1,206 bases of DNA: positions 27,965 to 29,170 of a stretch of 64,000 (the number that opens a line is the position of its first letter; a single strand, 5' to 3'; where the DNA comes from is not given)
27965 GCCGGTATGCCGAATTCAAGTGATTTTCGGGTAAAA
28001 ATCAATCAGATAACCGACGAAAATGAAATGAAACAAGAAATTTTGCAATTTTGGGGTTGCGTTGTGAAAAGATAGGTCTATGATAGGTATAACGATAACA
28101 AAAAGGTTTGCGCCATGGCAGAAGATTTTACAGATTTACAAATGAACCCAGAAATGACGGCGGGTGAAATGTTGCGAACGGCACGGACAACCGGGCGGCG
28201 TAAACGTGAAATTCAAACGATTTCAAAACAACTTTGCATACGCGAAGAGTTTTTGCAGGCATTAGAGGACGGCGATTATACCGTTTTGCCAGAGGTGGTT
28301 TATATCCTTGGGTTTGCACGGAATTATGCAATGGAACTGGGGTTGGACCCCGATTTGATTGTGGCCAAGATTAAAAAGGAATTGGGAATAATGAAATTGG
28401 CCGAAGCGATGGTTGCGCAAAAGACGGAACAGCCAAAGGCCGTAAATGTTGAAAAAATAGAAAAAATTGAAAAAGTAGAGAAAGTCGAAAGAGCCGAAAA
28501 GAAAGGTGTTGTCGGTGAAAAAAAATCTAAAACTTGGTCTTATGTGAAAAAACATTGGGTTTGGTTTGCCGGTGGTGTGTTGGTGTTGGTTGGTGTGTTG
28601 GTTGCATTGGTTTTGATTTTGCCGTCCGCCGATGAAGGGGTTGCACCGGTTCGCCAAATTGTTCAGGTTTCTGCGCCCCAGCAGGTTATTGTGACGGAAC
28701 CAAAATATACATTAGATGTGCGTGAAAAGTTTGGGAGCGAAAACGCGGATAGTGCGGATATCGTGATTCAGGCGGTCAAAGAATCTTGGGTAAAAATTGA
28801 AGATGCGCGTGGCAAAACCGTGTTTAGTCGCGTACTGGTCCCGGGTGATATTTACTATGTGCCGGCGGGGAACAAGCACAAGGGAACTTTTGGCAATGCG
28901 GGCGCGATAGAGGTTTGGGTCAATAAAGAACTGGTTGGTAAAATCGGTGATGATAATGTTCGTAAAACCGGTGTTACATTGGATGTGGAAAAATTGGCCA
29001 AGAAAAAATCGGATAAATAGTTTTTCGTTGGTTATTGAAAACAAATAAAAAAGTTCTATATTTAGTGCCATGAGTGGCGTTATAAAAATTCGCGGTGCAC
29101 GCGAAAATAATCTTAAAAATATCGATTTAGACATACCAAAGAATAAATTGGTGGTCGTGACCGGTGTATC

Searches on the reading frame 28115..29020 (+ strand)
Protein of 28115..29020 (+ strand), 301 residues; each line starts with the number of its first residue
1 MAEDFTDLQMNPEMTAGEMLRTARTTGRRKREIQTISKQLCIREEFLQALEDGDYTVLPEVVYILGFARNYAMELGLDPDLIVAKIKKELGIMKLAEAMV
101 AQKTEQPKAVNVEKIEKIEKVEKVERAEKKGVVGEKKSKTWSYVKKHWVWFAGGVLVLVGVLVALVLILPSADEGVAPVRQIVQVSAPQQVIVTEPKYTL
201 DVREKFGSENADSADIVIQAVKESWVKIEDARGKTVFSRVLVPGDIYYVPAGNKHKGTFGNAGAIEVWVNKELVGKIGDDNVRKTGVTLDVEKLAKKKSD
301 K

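Call 34: find_encoding_contigs(protein=window:28115-29020:+, flank=10000, max_places=3)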
Protein window:28115-29020:+ (301 aa): 4 contigs read that carry it; 2 places shown.
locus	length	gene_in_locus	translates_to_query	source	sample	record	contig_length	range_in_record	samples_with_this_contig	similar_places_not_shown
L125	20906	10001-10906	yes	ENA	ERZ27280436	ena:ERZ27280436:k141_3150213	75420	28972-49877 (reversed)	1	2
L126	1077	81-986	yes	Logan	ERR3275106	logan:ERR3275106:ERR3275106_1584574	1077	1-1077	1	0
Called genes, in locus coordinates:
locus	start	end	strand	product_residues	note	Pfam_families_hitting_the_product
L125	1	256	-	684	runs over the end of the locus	-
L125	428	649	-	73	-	-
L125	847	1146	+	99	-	PF00829:Ribosomal_L21p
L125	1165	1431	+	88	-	PF01016:Ribosomal_L27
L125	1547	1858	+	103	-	-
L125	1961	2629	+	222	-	PF06414:Zeta_toxin, PF13671:AAA_33 (weak)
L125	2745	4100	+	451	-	-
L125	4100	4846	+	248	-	PF18912:DZR_2, PF00156:Pribosyltran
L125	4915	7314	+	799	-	PF00133:tRNA-synt_1, PF01406:tRNA-synt_1e (faint), PF09334:tRNA-synt_1g, PF13603:tRNA-synt_1_2 (faint), PF09334:tRNA-synt_1g (weak), PF08264:Anticodon_1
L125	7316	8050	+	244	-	PF01643:Acyl-ACP_TE, PF13279:4HBT_2 (faint), PF20791:Acyl-ACP_TE_C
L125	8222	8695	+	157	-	PF03073:TspO_MBR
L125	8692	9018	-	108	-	-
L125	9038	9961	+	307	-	PF01207:Dus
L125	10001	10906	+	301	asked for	PF13413:HTH_25, PF13464:RodZ_C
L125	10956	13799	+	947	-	PF00005:ABC_tran (faint), PF02463:SMC_N (faint), PF03193:RsgA_GTPase (faint), PF13191:AAA_16 (faint), PF13555:AAA_29 (faint), PF20703:nSTAND1 (faint), PF17760:UvrA_inter, PF17755:UvrA_DNA-bind, +1 more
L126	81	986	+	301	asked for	PF13413:HTH_25, PF13464:RodZ_C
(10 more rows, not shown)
